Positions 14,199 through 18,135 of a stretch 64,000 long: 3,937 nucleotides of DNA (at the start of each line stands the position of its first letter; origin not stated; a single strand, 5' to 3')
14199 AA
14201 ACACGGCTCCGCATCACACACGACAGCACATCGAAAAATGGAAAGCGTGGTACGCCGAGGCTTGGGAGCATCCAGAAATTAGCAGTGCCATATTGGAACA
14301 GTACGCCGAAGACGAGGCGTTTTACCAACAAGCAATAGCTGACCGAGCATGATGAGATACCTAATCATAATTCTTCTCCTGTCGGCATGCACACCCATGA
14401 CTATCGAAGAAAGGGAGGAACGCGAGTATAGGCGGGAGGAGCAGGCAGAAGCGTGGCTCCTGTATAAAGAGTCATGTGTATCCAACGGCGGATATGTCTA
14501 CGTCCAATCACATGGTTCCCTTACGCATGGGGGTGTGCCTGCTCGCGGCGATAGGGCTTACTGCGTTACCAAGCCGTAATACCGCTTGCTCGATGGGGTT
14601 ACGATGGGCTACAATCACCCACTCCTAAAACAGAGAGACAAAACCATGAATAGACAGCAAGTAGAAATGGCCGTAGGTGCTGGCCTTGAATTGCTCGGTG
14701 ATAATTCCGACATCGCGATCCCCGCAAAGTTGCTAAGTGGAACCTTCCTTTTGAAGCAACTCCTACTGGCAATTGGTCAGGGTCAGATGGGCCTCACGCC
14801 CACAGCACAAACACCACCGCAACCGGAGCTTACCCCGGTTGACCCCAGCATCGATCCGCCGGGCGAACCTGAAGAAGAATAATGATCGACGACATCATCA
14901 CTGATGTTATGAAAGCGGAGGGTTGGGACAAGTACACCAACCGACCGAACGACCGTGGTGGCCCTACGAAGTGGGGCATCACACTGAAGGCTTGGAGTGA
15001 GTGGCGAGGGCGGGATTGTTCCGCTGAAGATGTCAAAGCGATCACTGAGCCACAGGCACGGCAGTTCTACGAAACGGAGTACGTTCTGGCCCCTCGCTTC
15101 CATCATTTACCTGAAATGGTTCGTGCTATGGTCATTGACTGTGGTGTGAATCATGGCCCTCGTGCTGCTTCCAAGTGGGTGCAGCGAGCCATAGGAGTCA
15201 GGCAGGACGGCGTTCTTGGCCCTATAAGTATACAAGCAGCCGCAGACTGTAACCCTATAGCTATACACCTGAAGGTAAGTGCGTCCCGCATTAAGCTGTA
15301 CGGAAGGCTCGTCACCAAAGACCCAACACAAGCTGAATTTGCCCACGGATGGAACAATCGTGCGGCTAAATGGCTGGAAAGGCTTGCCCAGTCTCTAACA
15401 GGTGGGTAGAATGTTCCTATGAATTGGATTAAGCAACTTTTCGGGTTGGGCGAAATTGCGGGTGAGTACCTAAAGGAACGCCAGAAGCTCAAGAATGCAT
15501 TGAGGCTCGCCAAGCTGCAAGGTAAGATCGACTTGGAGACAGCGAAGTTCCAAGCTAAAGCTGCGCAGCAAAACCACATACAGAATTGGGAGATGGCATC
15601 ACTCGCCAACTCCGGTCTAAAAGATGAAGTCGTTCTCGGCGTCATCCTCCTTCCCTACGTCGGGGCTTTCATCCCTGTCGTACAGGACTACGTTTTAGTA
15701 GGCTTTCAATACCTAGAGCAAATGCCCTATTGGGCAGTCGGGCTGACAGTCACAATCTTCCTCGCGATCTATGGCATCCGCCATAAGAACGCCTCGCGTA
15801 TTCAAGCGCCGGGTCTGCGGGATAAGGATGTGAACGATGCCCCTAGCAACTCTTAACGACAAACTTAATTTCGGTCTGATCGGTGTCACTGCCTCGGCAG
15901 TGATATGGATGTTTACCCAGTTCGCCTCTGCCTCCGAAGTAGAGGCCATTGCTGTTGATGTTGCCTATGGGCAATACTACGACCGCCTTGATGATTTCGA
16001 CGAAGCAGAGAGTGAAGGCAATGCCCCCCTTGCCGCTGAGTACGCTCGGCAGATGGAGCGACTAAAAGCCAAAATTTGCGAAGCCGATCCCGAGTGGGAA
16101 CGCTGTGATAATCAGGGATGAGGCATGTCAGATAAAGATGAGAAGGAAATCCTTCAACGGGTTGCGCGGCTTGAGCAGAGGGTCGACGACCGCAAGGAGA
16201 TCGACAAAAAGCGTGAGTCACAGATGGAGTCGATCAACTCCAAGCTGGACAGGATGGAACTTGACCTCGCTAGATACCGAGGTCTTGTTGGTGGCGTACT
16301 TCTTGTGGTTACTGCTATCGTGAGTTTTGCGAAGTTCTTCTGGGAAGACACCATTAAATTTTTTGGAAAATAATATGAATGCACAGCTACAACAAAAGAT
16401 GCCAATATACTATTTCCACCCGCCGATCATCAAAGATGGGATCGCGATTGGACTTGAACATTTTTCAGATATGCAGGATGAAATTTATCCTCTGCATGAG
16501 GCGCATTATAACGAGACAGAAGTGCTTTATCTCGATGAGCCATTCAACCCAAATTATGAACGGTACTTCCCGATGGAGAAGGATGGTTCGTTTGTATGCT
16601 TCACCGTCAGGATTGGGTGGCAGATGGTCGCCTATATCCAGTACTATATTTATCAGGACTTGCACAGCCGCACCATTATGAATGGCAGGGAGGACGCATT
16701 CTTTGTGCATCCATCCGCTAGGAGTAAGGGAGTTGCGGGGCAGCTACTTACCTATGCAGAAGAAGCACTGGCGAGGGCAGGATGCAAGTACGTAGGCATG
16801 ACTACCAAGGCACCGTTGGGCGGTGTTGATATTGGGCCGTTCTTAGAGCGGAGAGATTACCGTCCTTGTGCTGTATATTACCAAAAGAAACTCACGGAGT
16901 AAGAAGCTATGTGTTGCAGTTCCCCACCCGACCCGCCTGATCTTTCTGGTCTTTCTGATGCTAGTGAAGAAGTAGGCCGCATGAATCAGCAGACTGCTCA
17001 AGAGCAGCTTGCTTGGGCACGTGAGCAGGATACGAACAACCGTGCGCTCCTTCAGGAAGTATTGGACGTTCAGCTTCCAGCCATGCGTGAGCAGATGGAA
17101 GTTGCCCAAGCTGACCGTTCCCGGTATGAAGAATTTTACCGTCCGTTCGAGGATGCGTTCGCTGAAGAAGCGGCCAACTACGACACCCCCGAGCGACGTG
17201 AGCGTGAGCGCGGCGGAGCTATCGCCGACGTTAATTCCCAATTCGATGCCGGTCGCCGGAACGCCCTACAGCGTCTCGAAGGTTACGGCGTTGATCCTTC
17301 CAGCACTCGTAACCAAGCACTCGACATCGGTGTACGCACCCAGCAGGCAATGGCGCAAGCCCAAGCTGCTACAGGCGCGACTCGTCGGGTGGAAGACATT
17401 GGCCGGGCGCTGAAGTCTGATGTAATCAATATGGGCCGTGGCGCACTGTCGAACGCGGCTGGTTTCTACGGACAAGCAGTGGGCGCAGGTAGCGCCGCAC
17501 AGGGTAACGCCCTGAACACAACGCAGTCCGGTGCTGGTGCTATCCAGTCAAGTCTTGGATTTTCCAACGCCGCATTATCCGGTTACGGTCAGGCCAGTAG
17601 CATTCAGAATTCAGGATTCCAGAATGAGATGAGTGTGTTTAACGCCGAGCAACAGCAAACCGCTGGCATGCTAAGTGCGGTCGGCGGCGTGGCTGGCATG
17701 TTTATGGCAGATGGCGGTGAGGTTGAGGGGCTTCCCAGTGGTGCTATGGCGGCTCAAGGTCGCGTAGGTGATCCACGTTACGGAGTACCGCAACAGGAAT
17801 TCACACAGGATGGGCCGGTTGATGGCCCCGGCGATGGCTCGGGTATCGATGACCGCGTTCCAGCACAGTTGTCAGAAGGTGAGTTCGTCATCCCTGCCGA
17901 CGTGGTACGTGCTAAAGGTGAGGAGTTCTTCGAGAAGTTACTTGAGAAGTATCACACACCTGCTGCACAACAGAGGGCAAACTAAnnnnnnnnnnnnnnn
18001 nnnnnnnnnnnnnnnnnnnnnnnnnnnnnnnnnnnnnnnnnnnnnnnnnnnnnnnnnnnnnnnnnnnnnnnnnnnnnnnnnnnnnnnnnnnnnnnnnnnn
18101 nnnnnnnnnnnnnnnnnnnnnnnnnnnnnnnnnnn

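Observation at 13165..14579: Sulfotransferase-family moron plus a small lipoprotein inserted between the tail-fibre genes and the lysis cassette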

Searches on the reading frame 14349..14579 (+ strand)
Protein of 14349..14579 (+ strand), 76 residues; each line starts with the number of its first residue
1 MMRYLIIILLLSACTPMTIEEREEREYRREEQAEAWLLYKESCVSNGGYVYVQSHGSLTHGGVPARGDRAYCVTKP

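Call 3: search_protein_families(library=pfam, proteins=[window:14349-14579:+], max_evalue=1)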
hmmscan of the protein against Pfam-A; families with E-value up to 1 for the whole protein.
window:14349-14579:+ (76 aa): 4 families
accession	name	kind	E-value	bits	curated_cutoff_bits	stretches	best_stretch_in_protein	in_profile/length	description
PF00086.23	Thyroglobulin_1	-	0.084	12.8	20.6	1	28-74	11-49/67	Thyroglobulin type-1 repeat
PF15590.11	Imm27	-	0.24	11.7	27.3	1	20-52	30-63/67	Immunity protein 27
PF05088.18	Bac_GDH_CD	-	0.24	10.3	22.8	1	16-57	292-333/497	Bacterial NAD-glutamate dehydrogenase, catalytic domain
PF13956.11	Ibs_toxin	-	0.77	10.3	27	0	1-11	1-13/19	Toxin Ibs, type I toxin-antitoxin system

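Call 4: search_protein_families(library=phrogs, proteins=[window:14349-14579:+], max_evalue=0.01)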
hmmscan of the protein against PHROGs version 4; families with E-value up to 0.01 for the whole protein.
window:14349-14579:+ (76 aa): 0 families

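Call 5: search_protein_families(library=ncbifam, proteins=[window:14349-14579:+], max_evalue=10)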
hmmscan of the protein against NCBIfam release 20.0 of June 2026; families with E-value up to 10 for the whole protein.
window:14349-14579:+ (76 aa): 1 family
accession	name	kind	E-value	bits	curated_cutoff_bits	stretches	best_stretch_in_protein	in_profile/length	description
NF045617.1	mostly_LP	subfamily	0.11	12.6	43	1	17-53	51-91/119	putative T6SS immunity periplasmic lipoprotein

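Call 53: find_homologous_proteins(query=window:14349-14579:+, max_evalue=0.01)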
Query window:14349-14579:+ (76 aa): 1 proteins with E <= 0.01 among 2 candidates.
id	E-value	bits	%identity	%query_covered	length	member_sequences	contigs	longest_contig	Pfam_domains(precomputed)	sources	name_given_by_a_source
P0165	4.1e-44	165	100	99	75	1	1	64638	-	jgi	-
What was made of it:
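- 14349..14579 (+): Orphan small lipoprotein (76 aa; 75 aa if started at the second ATG, 14352). The lipobox is L-S-A-C with Cys14 at 14388-14390. The mature part is 63 aa and contains two further Cys. Its only hit among 5.8 billion clusters is itself (call 53).
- On Bacterial lipoprotein (signal peptidase II substrate): There are no homologues to show conservation (call 53).
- Tried and rejected: It has no homologues (call 53).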

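Call 75: find_encoding_contigs(protein=P0165, flank=2000, max_places=3)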
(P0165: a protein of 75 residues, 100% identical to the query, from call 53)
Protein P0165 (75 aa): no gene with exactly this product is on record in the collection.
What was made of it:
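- Tried and rejected: Its exact product is not on record for a contig look-up (call 75).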

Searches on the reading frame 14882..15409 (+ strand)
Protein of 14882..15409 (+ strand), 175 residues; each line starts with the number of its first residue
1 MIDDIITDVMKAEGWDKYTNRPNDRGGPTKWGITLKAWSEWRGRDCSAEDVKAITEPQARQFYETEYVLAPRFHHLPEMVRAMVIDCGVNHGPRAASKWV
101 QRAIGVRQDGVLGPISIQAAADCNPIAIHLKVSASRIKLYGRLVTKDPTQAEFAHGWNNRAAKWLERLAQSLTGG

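Call 3: search_protein_families(library=pfam, proteins=[window:14882-15409:+], max_evalue=1)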
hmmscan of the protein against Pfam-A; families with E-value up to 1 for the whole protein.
window:14882-15409:+ (175 aa): 2 families
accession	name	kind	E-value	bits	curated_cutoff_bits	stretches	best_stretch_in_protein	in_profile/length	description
PF05838.17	Glyco_hydro_108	-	4.8e-23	81.9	21.2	1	7-92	2-85/85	Glycosyl hydrolase 108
PF09374.15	PG_binding_3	-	1.7e-09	38.2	24.6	1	96-161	2-75/76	Predicted Peptidoglycan domain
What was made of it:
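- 14882..15409 (+): Endolysin (GH108 + PG_binding_3), the start of the lysis region. Pfam E 4.8e-23 and 1.7e-09 (call 3).
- Checked: A GH108/PG_binding_3 endolysin lies downstream (14882-15409; call 3).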

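Call 4: search_protein_families(library=phrogs, proteins=[window:14882-15409:+], max_evalue=0.01)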
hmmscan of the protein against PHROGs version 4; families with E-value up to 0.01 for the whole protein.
window:14882-15409:+ (175 aa): 2 families
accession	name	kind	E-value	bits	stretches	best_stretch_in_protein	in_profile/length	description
phrog_315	-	lysis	6.3e-39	135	1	2-170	335-493/677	endolysin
phrog_12853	-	unknown function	3.7e-16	60.7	1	2-118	3-127/131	-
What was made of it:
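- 14882..15409 (+): PHROG 315 endolysin at E 6e-39 (call 4).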

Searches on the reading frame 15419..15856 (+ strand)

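Call 3: search_protein_families(library=pfam, proteins=[window:15419-15856:+], max_evalue=1)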
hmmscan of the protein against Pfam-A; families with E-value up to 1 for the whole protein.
window:15419-15856:+ (145 aa): 0 families

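Call 4: search_protein_families(library=phrogs, proteins=[window:15419-15856:+], max_evalue=0.01)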
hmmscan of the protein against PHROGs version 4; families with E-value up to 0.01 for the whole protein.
window:15419-15856:+ (145 aa): 1 family
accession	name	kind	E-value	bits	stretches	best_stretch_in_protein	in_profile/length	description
phrog_2524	-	unknown function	8.7e-17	62.2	1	4-126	6-124/142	-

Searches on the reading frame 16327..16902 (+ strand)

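Call 3: search_protein_families(library=pfam, proteins=[window:16327-16902:+], max_evalue=1)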
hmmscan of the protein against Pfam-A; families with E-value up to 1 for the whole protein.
window:16327-16902:+ (191 aa): 4 families
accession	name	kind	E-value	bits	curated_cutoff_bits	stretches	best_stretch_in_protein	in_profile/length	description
PF00583.31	Acetyltransf_1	-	2.4e-09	37.9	20.7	1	62-159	10-99/116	Acetyltransferase (GNAT) family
PF13508.13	Acetyltransf_7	-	1.4e-06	29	27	1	99-159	13-66/84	Acetyltransferase (GNAT) domain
PF13673.13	Acetyltransf_10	-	0.013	16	23.6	1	121-154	53-86/128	Acetyltransferase (GNAT) domain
PF13880.12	Acetyltransf_13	-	0.19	12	22.8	1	125-146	10-31/69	ESCO1/2 acetyl-transferase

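Call 4: search_protein_families(library=phrogs, proteins=[window:16327-16902:+], max_evalue=0.01)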
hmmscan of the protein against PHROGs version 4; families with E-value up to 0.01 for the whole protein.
window:16327-16902:+ (191 aa): 3 families
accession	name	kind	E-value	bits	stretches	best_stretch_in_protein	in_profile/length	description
phrog_1249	-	other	9.8e-07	29.7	1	45-188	14-156/180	acetyltransferase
phrog_3810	-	other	2.6e-06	28.5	1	55-157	27-123/155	acetyltransferase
phrog_2746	-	moron, auxiliary metabolic gene and host takeover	0.0028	18.7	1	99-156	63-119/137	host range and adsorption protein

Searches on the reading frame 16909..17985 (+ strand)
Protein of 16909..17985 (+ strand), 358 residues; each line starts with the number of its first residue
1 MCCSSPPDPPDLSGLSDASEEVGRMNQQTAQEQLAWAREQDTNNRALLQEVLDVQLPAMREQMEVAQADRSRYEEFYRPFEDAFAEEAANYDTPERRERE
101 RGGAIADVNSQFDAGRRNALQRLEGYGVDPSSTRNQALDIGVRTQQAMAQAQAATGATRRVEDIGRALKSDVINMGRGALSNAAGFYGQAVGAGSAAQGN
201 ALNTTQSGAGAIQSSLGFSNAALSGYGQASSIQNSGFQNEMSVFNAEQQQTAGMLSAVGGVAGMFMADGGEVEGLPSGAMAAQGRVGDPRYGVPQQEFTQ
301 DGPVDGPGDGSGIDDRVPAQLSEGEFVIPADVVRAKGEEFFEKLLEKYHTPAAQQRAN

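Call 15: search_protein_families(library=phrogs, proteins=[window:16909-17985:+], max_evalue=0.001)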
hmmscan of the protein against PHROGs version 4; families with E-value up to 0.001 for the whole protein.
window:16909-17985:+ (358 aa): 3 families
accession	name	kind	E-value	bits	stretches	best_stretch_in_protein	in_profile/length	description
phrog_8003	-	head and packaging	5e-64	217.9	1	4-354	16-371/389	virion structural protein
phrog_611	-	unknown function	8.7e-11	42.7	1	60-190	18-149/218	-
phrog_11341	-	unknown function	0.00059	19.7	1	309-355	54-100/678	-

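Call 32: find_related_loci(query=window:16909-17985:+, collection=viral_contigs, flank=10000)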
Query window:16909-17985:+ (358 aa) in viral_contigs; peptide patterns used: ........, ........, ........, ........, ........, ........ (x = any residue, [..] = any of these).
144 stretches matched a pattern; 14 encode a relative of the query (tblastn E <= 1e-3); 13 distinct loci.
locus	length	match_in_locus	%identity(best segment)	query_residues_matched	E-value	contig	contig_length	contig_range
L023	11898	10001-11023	74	1-356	1e-165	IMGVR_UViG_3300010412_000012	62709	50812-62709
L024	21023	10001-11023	72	1-356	7e-150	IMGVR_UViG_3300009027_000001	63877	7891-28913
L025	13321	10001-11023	72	1-356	7e-150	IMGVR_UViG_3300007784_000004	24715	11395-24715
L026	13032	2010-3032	72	1-356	7e-150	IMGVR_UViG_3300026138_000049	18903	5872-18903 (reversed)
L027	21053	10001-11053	74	1-356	8e-161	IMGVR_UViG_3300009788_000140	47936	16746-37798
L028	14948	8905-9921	62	1-355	5e-122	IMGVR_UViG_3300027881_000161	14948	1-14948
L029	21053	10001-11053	74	1-356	8e-161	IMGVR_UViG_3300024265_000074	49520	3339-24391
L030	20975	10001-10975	52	7-351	3e-100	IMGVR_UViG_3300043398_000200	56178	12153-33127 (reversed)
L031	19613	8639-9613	52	7-351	6e-98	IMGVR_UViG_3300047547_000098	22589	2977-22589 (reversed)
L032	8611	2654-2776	47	304-338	1e-4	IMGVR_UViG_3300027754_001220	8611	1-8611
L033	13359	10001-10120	48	304-337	2e-4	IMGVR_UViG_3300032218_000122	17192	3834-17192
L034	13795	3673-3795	47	304-338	1e-4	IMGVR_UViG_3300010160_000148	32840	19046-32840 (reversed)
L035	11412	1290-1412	47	304-338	2e-4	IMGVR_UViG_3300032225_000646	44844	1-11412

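Call 35: search_protein_families(library=pfam, proteins=[L023:5907-6545:+, L023:5234-6091:+], max_evalue=0.1)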
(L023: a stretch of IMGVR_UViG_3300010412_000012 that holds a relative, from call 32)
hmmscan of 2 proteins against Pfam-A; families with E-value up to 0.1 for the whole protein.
L023:5907-6545:+ (212 aa): 3 families
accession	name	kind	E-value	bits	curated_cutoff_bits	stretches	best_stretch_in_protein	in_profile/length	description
PF05118.21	Asp_Arg_Hydrox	-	6.5e-06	26.5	22.6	1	86-178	61-150/157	Aspartyl/Asparaginyl beta-hydroxylase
PF13640.12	2OG-FeII_Oxy_3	-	0.0016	19.8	27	1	112-182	10-96/98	2OG-Fe(II) oxygenase superfamily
PF07883.17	Cupin_2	-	0.0074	16.4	27.2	1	142-173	31-62/70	Cupin domain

L023:5234-6091:+ (285 aa): 3 families
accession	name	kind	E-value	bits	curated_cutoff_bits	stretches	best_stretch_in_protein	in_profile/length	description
PF03567.20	Sulfotransfer_2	-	1.1e-10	42.5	22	1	2-231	4-249/252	Sulfotransferase family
PF09851.14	SHOCT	-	0.023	14.9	27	0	66-80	4-18/28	Short C-terminal domain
PF13027.11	DUF3888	-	0.081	13.7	22.2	0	210-230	7-27/87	Protein of unknown function (DUF3888)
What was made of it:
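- On PAPS-dependent sulfotransferase fold / Sulfotransfer_2 (PF03567): The feature is met by relatives: L023 scores 42.5 bits against a cut-off of 22 (call 35).
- The L023 orthologue scores 42.5 bits against a cut-off of 22 (call 35).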

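Call 78: search_solved_structures(query=A6, max_evalue=10, show_alignments=2)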
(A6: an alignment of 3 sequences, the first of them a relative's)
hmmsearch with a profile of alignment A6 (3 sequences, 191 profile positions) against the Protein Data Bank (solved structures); distinct sequences matched with E-value up to 10: 18.
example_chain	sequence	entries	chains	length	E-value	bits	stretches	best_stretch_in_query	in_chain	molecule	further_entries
5apa_A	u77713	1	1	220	0.014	18.2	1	106-168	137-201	ASPARTYL/ASPARAGINYL BETA-HYDROXYLASE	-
8re9_A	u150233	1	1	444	0.037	16.8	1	106-167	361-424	Aspartyl/asparaginyl beta-hydroxylase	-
7yb9_A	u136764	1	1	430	0.039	16.8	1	106-167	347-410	Aspartyl/asparaginyl beta-hydroxylase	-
5jqy_A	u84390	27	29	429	0.039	16.8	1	106-167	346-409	Aspartyl/asparaginyl beta-hydroxylase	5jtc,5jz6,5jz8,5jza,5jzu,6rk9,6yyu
9fvx_A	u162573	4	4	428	0.039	16.8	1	106-167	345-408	Aspartyl/asparaginyl beta-hydroxylase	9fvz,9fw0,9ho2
8re5_A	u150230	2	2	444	0.059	16.2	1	106-171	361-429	Aspartyl/asparaginyl beta-hydroxylase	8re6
8re8_A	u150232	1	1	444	0.07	15.9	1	106-167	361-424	Aspartyl/asparaginyl beta-hydroxylase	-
9fvu_A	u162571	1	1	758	0.077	15.8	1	106-167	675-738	Aspartyl/asparaginyl beta-hydroxylase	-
3dkq_A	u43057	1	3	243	0.12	15.2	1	115-167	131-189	PKHD-type hydroxylase Sbal_3634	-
8re7_A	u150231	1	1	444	0.13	15.1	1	106-156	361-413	Aspartyl/asparaginyl beta-hydroxylase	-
6q9f_A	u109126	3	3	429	0.13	15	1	115-167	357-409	Aspartyl/asparaginyl beta-hydroxylase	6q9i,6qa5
5j4g_A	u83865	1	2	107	0.14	15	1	108-160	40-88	Uncharacterized protein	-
5j4f_A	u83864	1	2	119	0.18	14.6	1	109-160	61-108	Uncharacterized protein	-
9ghl_A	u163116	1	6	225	1.5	11.6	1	113-166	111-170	PKHD-type hydroxylase PiuC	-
7s94_A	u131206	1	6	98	1.5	11.6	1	30-79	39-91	Endogenous retrovirus group S71 member 1 Env polyprotein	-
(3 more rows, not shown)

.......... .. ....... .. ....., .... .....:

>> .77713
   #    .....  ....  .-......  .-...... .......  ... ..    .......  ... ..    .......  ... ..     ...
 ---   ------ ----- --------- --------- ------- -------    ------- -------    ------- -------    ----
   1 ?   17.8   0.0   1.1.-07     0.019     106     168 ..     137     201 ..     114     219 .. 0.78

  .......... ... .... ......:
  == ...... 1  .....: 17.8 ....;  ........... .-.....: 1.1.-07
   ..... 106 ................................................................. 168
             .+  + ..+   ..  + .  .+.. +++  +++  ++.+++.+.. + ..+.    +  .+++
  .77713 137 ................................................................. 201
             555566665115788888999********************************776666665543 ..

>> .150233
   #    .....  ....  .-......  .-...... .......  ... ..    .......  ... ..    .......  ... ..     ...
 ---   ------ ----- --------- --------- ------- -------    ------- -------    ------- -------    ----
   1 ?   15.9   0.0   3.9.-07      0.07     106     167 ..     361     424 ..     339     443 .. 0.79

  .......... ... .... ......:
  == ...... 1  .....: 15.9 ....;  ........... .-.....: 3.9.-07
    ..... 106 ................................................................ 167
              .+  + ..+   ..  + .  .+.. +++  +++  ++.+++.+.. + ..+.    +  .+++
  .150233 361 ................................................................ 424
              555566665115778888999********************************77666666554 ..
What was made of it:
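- The oxygenase partner in relatives is weakly most similar to protein Asp/Asn beta-hydroxylases (calls 35, 78).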

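Call 81: search_dna_similar(query=window:16909-17985:+, collection=phages, mode=protein, max_rows=15, max_evalue=0.00001)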
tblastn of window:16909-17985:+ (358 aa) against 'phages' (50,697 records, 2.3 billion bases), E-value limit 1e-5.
Records with a match: 68; places in all: 68; records where one place covers at least 80% of the query: 4.
Best place of each record, by identity: <60% 68.
By first word of the organism name: Ralstonia 31; Burkholderia 10; Klebsiella 6; Erwinia 5; Rhizobium 4; Agrobacterium 2; Ochrobactrum 2; Serratia 2; Microcystis 2; Pseudomonas 2; and 1 more.
By host as written in the record: Ralstonia pseudosolanacearum 6; Ralstonia solanacearum 5; Ralstonia pseudosolanacearum I-31 (MT043) 5; Ralstonia pseudosolanacearum I-15 (MT014) 4; Ralstonia pseudosolanacearum I-33 (MT061) 4; Burkholderia cenocepacia 4; Klebsiella pneumoniae NI9 3; - 3; and 22 more.
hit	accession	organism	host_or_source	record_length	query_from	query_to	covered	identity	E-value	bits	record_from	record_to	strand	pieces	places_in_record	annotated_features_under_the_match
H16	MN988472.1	Rhizobium phage RHph_TM3_14A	Rhizobium etli T3_14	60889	18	337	89%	39.9%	3e-35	142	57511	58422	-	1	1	hypothetical protein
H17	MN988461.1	Rhizobium phage RHph_TM27A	Rhizobium phaseoli N831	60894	18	337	89%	39.9%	3e-35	142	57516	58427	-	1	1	hypothetical protein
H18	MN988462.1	Rhizobium phage RHph_TM27B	Rhizobium phaseoli N831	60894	18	337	89%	39.9%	3e-35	142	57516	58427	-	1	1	hypothetical protein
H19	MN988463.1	Rhizobium phage RHph_TM29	Rhizobium phaseoli N931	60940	18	337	89%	39.9%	3e-35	142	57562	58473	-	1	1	hypothetical protein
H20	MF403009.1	Agrobacterium phage Atu_ph08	Agrobacterium tumefaciens C58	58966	21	266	69%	31.7%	3e-8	62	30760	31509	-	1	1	hypothetical protein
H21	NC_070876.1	Agrobacterium phage Atu_ph08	Agrobacterium tumefaciens C58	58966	21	266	69%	31.7%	3e-8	62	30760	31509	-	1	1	virion structural protein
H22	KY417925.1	Ochrobactrum phage POI1126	Ochrobactrum intermedium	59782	28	266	67%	32.5%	3e-15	83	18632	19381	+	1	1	chaperone of endosialidase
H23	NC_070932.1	Ochrobactrum phage POI1126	Ochrobactrum intermedium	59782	28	266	67%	32.5%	3e-15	83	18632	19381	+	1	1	virion structural protein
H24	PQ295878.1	Ralstonia phage YL3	Ralstonia pseudosolanacearum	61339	21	273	71%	30.6%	8e-11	69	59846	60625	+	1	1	hypothetical protein (x2)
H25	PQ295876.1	Ralstonia phage YL1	Ralstonia pseudosolanacearum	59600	21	273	71%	30.6%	1e-10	69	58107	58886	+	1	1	hypothetical protein (x2)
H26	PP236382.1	Ralstonia phage QkW1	Ralstonia pseudosolanacearum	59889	21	273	71%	30.6%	2e-10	69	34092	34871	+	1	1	hypothetical protein (x2)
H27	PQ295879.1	Ralstonia phage YL4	Ralstonia pseudosolanacearum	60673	21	273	71%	30.6%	2e-10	68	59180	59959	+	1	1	hypothetical protein (x2)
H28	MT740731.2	Ralstonia phage Claudette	Ralstonia pseudosolanacearum I-15 ...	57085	26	273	69%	30.8%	1e-10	69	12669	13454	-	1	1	hypothetical protein | cysH: phosphoadenosine phosphosulfate reductase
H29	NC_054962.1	Ralstonia phage Claudette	Ralstonia pseudosolanacearum I-15 ...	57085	26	273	69%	30.8%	1e-10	69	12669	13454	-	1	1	virion structural protein | cysH: phosphoadenosine phosphosulfate reductase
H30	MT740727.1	Ralstonia phage Alix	Ralstonia pseudosolanacearum I-15 ...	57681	26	273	69%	30.8%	1e-10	69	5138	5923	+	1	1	hypothetical protein | cysH: phosphoadenosine phosphosulfate reductase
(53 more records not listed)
